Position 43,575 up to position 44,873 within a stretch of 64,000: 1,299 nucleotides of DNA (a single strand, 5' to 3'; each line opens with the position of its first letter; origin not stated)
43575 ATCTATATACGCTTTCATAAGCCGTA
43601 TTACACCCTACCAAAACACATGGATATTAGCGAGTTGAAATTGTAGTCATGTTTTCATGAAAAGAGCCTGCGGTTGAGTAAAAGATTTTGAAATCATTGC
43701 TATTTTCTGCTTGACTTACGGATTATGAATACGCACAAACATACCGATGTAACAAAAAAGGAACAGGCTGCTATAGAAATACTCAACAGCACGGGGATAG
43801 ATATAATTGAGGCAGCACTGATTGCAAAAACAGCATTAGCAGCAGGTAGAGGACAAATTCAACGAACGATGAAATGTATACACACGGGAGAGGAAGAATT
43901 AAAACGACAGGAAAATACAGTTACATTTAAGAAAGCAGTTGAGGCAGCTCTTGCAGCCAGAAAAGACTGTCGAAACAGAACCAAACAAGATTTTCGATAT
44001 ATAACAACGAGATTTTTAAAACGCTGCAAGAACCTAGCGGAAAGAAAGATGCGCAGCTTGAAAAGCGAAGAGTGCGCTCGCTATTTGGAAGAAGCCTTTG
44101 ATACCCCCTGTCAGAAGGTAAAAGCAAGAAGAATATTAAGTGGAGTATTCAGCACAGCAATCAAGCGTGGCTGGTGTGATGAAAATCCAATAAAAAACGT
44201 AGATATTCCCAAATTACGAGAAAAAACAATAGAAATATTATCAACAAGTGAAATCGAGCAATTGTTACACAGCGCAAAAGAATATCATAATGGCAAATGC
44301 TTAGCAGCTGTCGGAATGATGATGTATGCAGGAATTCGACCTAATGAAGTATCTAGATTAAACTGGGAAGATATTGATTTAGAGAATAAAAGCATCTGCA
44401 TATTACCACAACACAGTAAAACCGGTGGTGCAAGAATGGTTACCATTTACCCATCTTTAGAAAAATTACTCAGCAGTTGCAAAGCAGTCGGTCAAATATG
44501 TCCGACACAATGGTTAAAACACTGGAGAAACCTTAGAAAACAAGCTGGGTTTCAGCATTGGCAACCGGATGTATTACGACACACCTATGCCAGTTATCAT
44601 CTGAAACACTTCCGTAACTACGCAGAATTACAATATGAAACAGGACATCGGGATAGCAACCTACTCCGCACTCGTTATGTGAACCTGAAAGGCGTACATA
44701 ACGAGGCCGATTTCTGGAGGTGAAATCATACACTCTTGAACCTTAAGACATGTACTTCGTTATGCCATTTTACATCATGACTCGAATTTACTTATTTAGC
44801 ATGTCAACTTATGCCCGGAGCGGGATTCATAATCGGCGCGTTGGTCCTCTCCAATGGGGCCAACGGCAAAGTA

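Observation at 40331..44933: Minimal integrative element that targets metH and repairs it with its own copy of the gene tail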

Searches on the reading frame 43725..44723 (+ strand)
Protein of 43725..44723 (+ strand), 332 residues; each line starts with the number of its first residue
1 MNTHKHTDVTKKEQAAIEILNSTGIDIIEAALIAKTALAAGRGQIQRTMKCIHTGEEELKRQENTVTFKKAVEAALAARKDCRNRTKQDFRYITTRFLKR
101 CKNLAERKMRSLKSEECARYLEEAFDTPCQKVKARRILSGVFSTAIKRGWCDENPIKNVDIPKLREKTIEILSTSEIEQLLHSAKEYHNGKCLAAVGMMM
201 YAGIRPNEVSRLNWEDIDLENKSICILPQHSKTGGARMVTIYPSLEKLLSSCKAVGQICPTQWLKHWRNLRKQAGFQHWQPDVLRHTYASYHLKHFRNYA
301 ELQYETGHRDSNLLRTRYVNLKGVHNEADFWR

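Call 7: search_protein_families(library=pfam, proteins=[window:43725-44723:+], max_evalue=0.01)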
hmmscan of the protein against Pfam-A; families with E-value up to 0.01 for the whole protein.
window:43725-44723:+ (332 aa): 1 family
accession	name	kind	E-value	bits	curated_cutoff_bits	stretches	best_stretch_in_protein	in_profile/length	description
PF00589.27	Phage_integrase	-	6.1e-15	55.8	27.1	1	172-321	3-168/172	Phage integrase family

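Call 11: find_encoding_contigs(protein=window:43725-44723:+, flank=8000, max_places=10)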
Protein window:43725-44723:+ (332 aa): 23 contigs read that carry it; 5 places shown.
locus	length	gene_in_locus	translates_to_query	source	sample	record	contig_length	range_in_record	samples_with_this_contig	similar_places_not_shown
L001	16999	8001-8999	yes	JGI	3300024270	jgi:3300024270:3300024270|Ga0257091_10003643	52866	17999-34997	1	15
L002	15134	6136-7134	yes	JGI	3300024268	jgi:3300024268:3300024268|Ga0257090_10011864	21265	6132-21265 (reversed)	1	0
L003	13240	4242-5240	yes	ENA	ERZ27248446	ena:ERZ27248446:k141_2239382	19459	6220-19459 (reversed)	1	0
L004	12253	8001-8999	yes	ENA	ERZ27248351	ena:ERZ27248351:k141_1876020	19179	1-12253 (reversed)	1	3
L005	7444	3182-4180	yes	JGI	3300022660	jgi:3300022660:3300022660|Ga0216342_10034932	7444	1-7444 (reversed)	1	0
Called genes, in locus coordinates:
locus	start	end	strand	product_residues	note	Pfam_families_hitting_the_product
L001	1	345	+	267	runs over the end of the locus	-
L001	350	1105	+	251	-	-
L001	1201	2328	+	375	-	PF00667:FAD_binding_1, PF00175:NAD_binding_1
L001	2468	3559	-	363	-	PF01636:APH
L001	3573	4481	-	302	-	PF00483:NTP_transferase (weak)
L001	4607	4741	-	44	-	PF02965:Met_synt_B12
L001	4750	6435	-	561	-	PF12796:Ank_2, PF13857:Ank_5 (weak), PF12796:Ank_2, PF13637:Ank_4, PF13857:Ank_5 (weak), PF12796:Ank_2, PF24521:Ank_KRIT1, PF12796:Ank_2, +3 more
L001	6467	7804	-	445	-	PF12796:Ank_2, PF24521:Ank_KRIT1, PF13857:Ank_5 (weak), PF12796:Ank_2, PF13637:Ank_4 (weak), PF12796:Ank_2, PF13637:Ank_4, PF13857:Ank_5, +2 more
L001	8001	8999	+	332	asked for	PF00589:Phage_integrase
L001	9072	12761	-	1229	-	PF02574:S-methyl_trans, PF00809:Pterin_bind, PF02607:B12-binding_2, PF02310:B12-binding, PF02965:Met_synt_B12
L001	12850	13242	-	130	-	PF00507:Oxidored_q4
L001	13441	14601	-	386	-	PF00293:NUDIX, PF03976:PPK2 (faint)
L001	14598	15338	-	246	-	PF21948:LplA-B_cat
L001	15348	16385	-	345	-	PF07963:N_methyl (weak)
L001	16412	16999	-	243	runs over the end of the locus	-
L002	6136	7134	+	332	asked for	PF00589:Phage_integrase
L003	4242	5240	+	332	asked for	PF00589:Phage_integrase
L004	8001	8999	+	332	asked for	PF00589:Phage_integrase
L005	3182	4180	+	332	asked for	PF00589:Phage_integrase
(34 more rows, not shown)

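Call 15: find_homologous_proteins(query=window:43725-44723:+, max_evalue=0.00001)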
Query window:43725-44723:+ (332 aa): 1062 proteins with E <= 0.00001 among 3953 candidates; the best 120 are listed.
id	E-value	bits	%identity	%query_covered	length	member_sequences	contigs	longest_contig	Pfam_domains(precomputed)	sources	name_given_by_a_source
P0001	4.5e-223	757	99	100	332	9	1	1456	PF00589.28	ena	-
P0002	3.8e-151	521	67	100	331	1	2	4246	PF00589.28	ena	-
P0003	1.1e-150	519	67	100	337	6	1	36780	PF00589.28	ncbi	-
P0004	1.2e-150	519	66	100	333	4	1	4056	PF00589.28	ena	-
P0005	2.5e-149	515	65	100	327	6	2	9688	PF00589.28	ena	-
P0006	1.3e-148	512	65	100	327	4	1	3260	PF00589.28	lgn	-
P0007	8.8e-148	510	66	100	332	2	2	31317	PF00589.28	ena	-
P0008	1.3e-147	509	66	100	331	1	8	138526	PF00589.28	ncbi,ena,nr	ncbi:MAG: tyrosine-type recombinase/integrase [Akkermansia sp.]|nr:tyrosine-type recombinase/integra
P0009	2.3e-145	502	65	100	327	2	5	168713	PF00589.28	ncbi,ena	-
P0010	7.5e-145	500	65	97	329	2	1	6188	PF00589.28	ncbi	-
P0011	7.1e-143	493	63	100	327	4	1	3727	PF00589.28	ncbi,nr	ncbi:MAG: tyrosine-type recombinase/integrase [Akkermansia sp.]|nr:tyrosine-type recombinase/integra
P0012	8.2e-143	493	63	100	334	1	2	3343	PF00589.28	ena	-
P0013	8.5e-143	493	63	100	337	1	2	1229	PF00589.28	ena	-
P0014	1.4e-142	492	64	98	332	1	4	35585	PF00589.28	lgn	-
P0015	1.4e-142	492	66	100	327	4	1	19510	PF00589.28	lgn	-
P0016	1.6e-142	492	63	100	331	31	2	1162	PF00589.28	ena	-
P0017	3.7e-141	488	63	100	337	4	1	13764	PF00589.28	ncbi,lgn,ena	-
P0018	1.9e-140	485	64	98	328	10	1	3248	PF00589.28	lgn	-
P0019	2.1e-140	485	63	100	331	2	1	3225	PF00589.28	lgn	-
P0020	4.4e-140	484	64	98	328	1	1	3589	PF00589.28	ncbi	-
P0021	2.3e-139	482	62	100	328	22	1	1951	PF00589.28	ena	-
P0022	2.7e-139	482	64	98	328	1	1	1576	PF00589.28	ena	-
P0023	5.4e-139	481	64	98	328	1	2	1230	PF00589.28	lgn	-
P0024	8.0e-139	480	63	98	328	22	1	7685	PF00589.28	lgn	-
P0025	8.5e-139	480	63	98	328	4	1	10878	PF00589.28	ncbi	-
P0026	1.2e-138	479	63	100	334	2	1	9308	PF00589.28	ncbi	-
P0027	2.0e-138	479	63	98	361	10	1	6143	PF00589.28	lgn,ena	-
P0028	2.9e-138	478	63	98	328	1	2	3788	PF00589.28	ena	-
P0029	4.2e-138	478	62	100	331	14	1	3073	PF00589.28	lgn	-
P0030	1.6e-137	476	63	98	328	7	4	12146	PF00589.28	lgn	-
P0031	3.0e-137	475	63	96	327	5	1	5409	PF00589.28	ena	-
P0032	4.7e-137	474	61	97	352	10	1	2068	PF00589.28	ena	-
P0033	1.6e-136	472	64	95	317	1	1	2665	PF00589.28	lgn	-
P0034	1.9e-136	472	62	98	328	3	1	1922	PF00589.28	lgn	-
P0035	2.5e-136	472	62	98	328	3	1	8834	PF00589.28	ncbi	-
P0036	3.8e-136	471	61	98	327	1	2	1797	PF00589.28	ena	-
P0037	5.5e-136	471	62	100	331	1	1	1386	PF00589.28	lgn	-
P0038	9.1e-136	470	62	98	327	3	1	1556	PF00589.28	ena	-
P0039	9.9e-136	470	62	98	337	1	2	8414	PF00589.28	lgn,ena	-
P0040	1.1e-135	470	61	98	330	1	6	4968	PF00589.28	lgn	-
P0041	1.3e-135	470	60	100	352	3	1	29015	PF00589.28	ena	-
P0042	1.9e-135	469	60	100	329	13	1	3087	PF00589.28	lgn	-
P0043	3.3e-135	468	61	100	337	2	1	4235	PF00589.28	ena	-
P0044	6.0e-135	467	61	100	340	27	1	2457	PF00589.28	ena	-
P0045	8.2e-135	467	60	100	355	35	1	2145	PF00589.28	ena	-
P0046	8.6e-135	467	60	98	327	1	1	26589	PF00589.28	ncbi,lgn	-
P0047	1.1e-133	463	60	98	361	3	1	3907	PF00589.28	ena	-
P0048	1.7e-133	463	62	97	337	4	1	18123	PF00589.28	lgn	-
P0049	1.7e-133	463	61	98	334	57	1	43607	PF00589.28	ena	-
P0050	2.7e-133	462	61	97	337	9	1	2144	PF00589.28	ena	-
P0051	9.9e-133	460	61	100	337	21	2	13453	PF00589.28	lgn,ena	-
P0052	1.0e-132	460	60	100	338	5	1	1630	PF00589.28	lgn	-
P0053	2.0e-132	459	61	97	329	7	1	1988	PF00589.28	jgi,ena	-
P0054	2.3e-132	459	60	100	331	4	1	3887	PF00589.28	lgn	-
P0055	3.3e-132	458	61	97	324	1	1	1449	PF00589.28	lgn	-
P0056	7.7e-132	457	61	98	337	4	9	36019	PF00589.28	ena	-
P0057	1.8e-131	456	59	100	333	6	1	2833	PF00589.28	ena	-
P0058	2.7e-131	455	61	97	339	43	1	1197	PF00589.28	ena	-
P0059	7.1e-131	454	59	100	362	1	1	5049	PF00589.28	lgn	-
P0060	2.0e-130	452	57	97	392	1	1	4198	PF00589.28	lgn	-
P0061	2.2e-130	452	60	100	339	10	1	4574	PF00589.28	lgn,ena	-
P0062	5.2e-130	451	61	98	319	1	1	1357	PF00589.28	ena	-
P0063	8.4e-130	450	60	100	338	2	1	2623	PF00589.28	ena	-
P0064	1.0e-129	450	59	98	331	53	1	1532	PF00589.28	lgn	-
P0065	2.2e-129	449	60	100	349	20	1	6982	PF00589.28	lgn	-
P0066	1.6e-128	446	58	98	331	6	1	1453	PF00589.28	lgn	-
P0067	2.1e-128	446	58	100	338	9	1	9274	PF00589.28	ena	-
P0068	3.6e-128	445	58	99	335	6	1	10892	PF00589.28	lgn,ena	-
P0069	6.1e-128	444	60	98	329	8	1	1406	PF00589.28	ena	-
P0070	1.3e-127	443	59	100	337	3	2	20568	PF00589.28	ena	-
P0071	1.7e-127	443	60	95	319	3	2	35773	PF00589.28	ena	-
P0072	3.5e-127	442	61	95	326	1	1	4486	PF00589.28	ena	-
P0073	1.4e-126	440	61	92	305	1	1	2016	PF00589.28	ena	-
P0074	1.5e-126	440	61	98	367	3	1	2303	PF00589.28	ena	-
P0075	3.0e-126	439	59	100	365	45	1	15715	PF00589.28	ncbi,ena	-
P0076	1.1e-125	437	60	98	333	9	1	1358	PF00589.28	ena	-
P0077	1.4e-125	437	60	98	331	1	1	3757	PF00589.28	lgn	-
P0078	1.8e-125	436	58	100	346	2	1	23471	PF00589.28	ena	-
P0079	2.2e-125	436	59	98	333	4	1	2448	PF00589.28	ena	-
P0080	2.6e-125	436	58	100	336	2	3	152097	PF00589.28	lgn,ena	-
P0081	2.9e-125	436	57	100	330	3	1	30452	PF00589.28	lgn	-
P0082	5.2e-125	435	59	95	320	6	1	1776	PF00589.28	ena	-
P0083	9.3e-125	434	63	91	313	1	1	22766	PF00589.28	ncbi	-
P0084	1.7e-124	433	60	98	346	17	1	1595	PF00589.28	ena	-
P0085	5.6e-124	431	63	89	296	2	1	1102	PF00589.28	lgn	-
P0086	8.8e-124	431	58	98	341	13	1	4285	PF00589.28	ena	-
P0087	1.2e-123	430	61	90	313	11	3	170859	PF00589.28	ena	-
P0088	1.5e-123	430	59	97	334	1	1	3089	PF00589.28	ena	-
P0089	1.7e-123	430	58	100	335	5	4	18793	PF00589.28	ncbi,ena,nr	ncbi:MAG: tyrosine-type recombinase/integrase [Akkermansia sp.]|nr:tyrosine-type recombinase/integra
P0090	2.1e-123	429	57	97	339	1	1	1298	PF00589.28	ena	-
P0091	2.6e-123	429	58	98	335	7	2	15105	PF00589.28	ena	-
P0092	3.0e-123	429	58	100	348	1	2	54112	PF17920.7,PF00589.28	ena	-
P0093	4.8e-123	428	57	98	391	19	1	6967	PF00589.28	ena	-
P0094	5.2e-123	428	62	89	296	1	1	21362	PF00589.28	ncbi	-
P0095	1.1e-122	427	58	100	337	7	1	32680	PF00589.28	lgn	-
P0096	1.2e-122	427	58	100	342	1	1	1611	PF00589.28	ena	-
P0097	1.4e-122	427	57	100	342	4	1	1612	PF17920.7,PF00589.28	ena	-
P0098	1.5e-122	427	63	86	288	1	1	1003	PF00589.28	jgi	jgi:integrase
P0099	5.5e-122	425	57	97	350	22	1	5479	PF00589.28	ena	-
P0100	7.5e-122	424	57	96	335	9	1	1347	PF00589.28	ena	-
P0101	9.3e-122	424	58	97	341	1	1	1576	PF17920.7,PF00589.28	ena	-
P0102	9.5e-122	424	57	98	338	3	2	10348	PF00589.28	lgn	-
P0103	1.1e-121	424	57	98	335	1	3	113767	PF00589.28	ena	-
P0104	1.2e-121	424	57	100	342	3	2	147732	PF00589.28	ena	-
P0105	1.2e-121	424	59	97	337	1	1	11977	PF00589.28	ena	-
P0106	1.4e-121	423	58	100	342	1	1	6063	PF00589.28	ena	-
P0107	1.4e-121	423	57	98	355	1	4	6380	PF00589.28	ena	-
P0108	2.9e-121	422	58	97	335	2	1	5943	PF00589.28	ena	-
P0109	2.9e-121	422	58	96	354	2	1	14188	PF00589.28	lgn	-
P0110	3.8e-121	422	57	100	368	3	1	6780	PF00589.28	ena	-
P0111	3.9e-121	422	56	100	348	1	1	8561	PF00589.28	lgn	-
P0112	4.1e-121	422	55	98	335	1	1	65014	PF00589.28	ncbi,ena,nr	ncbi:MAG: tyrosine-type recombinase/integrase [Akkermansia sp.]|nr:tyrosine-type recombinase/integra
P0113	4.3e-121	422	56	100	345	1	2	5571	PF17920.7,PF00589.28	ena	-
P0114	4.4e-121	422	57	100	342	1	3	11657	PF00589.28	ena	-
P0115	5.3e-121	422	57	100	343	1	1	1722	PF00589.28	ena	-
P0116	5.9e-121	421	58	96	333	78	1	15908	PF00589.28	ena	-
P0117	6.3e-121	421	58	98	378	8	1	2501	PF00589.28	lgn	-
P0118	9.7e-121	421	60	95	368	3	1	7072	PF00589.28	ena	-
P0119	1.2e-120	420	56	100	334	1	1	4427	PF00589.28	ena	-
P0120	1.2e-120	420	56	98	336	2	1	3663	PF00589.28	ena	-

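Call 17: find_related_loci(query=A1, collection=genome_contigs, flank=10000)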
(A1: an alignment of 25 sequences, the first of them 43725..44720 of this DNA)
Query A1 (332 aa) in genome_contigs; peptide patterns used: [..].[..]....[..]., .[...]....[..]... (x = any residue, [..] = any of these).
597 stretches matched a pattern (row limit reached: there are more); 511 encode a relative of the query (tblastn E <= 1e-3); the best 80 are kept; 80 distinct loci.
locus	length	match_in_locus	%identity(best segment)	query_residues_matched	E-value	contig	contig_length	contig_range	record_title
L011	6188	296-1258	65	11-331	9e-154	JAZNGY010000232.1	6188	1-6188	MAG: Akkermansia sp. isolate T1900044698_TS20190164.MAGScoT_cleanbin_000009 SGB_1788_k141_43250, whole genome shotgun se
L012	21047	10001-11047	61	1-331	1e-149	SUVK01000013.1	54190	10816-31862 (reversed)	MAG: Akkermansiaceae bacterium isolate SIG70 NODE_3304_length_54190_cov_3.068846, whole genome shotgun sequence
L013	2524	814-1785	63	9-331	1e-156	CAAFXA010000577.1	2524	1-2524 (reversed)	MAG TPA_asm: uncultured Akkermansia sp., isolate HGM23691, WGS project CAAFXA010000000 data, contig: SRS475582_27_k119_4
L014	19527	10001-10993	64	1-332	3e-147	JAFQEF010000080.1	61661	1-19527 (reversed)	MAG: Akkermansia sp. isolate RGIG1739 Goat_Cecum-3__c523095, whole genome shotgun sequence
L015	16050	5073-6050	63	7-331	4e-146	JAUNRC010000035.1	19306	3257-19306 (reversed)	MAG: Akkermansia sp. isolate S3M_St_19 NODE_509_length_19306_cov_10.659914, whole genome shotgun sequence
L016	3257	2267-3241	63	8-331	3e-151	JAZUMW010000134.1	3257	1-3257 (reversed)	MAG: Faecousia sp. isolate T1900044890_TS20190356.MAGScoT_cleanbin_000047 SGB_3256_k141_1242942, whole genome shotgun se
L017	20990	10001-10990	62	1-331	3e-144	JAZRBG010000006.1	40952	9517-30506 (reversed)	MAG: Akkermansia sp. isolate T1900045130_TC20190124.MAGScoT_cleanbin_000014 SGB_4879_k141_1246655, whole genome shotgun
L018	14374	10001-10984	60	1-331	2e-143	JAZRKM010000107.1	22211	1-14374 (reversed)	MAG: Akkermansia sp. isolate T1900045446_YK20190137.MAGScoT_cleanbin_000012 SGB_7160_k141_777531, whole genome shotgun s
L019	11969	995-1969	61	9-331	9e-142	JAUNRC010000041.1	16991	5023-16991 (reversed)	MAG: Akkermansia sp. isolate S3M_St_19 NODE_646_length_16991_cov_9.958904, whole genome shotgun sequence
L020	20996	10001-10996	60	1-331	1e-140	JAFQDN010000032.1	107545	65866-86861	MAG: Akkermansia sp. isolate RGIG1721 Goat_Cecum-2__c270, whole genome shotgun sequence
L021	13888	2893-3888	59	1-331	2e-140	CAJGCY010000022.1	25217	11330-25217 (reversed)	MAG: uncultured Akkermansia sp. isolate MAG37 genome assembly, contig: k141_936900_length_25217_cov_31.3169, whole genom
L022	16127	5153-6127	64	8-331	5e-140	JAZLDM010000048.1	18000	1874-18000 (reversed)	MAG: Akkermansia sp. isolate T1900045034_TC20190027.MAGScoT_cleanbin_000006 SGB_4458_k141_194467, whole genome shotgun s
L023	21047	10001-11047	61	1-331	8e-149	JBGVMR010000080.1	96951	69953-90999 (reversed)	MAG: Akkermansia sp. isolate fecal_MAG_253 fecal_MAG_253_contig_0080, whole genome shotgun sequence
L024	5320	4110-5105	59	1-331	4e-141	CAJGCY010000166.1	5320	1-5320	MAG: uncultured Akkermansia sp. isolate MAG37 genome assembly, contig: k141_1587233_length_5320_cov_26.2369, whole genom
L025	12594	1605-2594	59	1-331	1e-139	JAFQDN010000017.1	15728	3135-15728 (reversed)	MAG: Akkermansia sp. isolate RGIG1721 Goat_Cecum-2__c169, whole genome shotgun sequence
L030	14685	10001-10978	60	6-331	3e-138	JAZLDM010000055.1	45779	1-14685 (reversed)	MAG: Akkermansia sp. isolate T1900045034_TC20190027.MAGScoT_cleanbin_000006 SGB_4458_k141_53567, whole genome shotgun se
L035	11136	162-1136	61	7-331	9e-136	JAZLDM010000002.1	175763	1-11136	MAG: Akkermansia sp. isolate T1900045034_TC20190027.MAGScoT_cleanbin_000006 SGB_4458_k141_1783326, whole genome shotgun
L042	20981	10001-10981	59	12-332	9e-131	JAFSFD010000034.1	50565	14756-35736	MAG: Akkermansia sp. isolate RGIG3086 Goat_Rectum-5__c415, whole genome shotgun sequence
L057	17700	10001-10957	58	13-329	3e-127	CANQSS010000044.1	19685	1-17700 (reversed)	MAG: uncultured Akkermansia sp. isolate Lapin-032__bin68 genome assembly, contig: Lapin-032__NODE_4170_length_19685_cov_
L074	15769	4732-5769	55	1-331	2e-125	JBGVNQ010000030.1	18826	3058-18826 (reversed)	MAG: Akkermansia sp. isolate fecal_MAG_230 fecal_MAG_230_contig_0030, whole genome shotgun sequence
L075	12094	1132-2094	57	11-329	4e-125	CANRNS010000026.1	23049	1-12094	MAG: uncultured Akkermansia sp. isolate Lapin-021__bin40 genome assembly, contig: Lapin-021__NODE_2505_length_23049_cov_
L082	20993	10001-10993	56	13-331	1e-124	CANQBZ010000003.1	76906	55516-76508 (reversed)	MAG: uncultured Akkermansia sp. isolate Lapin-003-2__bin78 genome assembly, contig: Lapin-003-2__NODE_300_length_76906_c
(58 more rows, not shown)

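Call 49: search_protein_families(library=ncbifam, proteins=[window:43725-44723:+], max_evalue=0.01)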
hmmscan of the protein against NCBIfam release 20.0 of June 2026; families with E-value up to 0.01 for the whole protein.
window:43725-44723:+ (332 aa): 9 families
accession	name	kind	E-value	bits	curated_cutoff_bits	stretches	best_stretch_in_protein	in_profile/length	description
NF040815.2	recomb_XerA_Arch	equivalog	9.9e-19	67.9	220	1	81-310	11-244/263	site-specific tyrosine recombinase/integron integrase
TIGR02224.1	recomb_XerC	equivalog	1.7e-14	53.9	335.15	1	76-250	7-185/295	tyrosine recombinase XerC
TIGR02225.1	recomb_XerD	equivalog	8.8e-14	51.5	329.6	1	76-242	7-173/290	site-specific tyrosine recombinase XerD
NF001399.0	PRK00283.1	subfamily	9e-13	48.1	279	1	76-241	16-182/300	tyrosine recombinase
TIGR02249.1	integrase_gron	subfamily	5.1e-07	29.3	265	1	83-250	15-174/315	integron integrase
NF002331.0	PRK01287.1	subfamily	2.4e-06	26.8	371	1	136-227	105-199/365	site-specific tyrosine recombinase XerC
NF007370.0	PRK09870.1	subfamily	0.0001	22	221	1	167-254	8-91/200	tyrosine-type DNA invertase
NF002685.0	PRK02436.1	equivalog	0.00098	19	178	1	179-254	103-172/245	site-specific tyrosine recombinase XerD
NF003462.0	PRK05084.1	equivalog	0.0038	16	267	0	193-227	198-232/360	tyrosine recombinase XerS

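Call 50: search_protein_families(library=phrogs, proteins=[window:43725-44723:+], max_evalue=0.001)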
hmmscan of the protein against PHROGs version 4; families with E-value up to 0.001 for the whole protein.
window:43725-44723:+ (332 aa): 3 families
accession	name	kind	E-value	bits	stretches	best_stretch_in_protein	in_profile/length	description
phrog_1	-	integration and excision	1.5e-32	114.7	1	35-320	153-434/611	integrase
phrog_216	-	integration and excision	5e-21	76.1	1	136-319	20-222/301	integrase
phrog_7244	-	integration and excision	2.4e-05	24.7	1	113-234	119-236/263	integrase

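Call 51: search_protein_families(library=padloc, proteins=[window:43725-44723:+], max_evalue=0.001)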
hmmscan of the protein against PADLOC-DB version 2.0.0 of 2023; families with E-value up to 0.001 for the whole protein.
window:43725-44723:+ (332 aa): 0 families
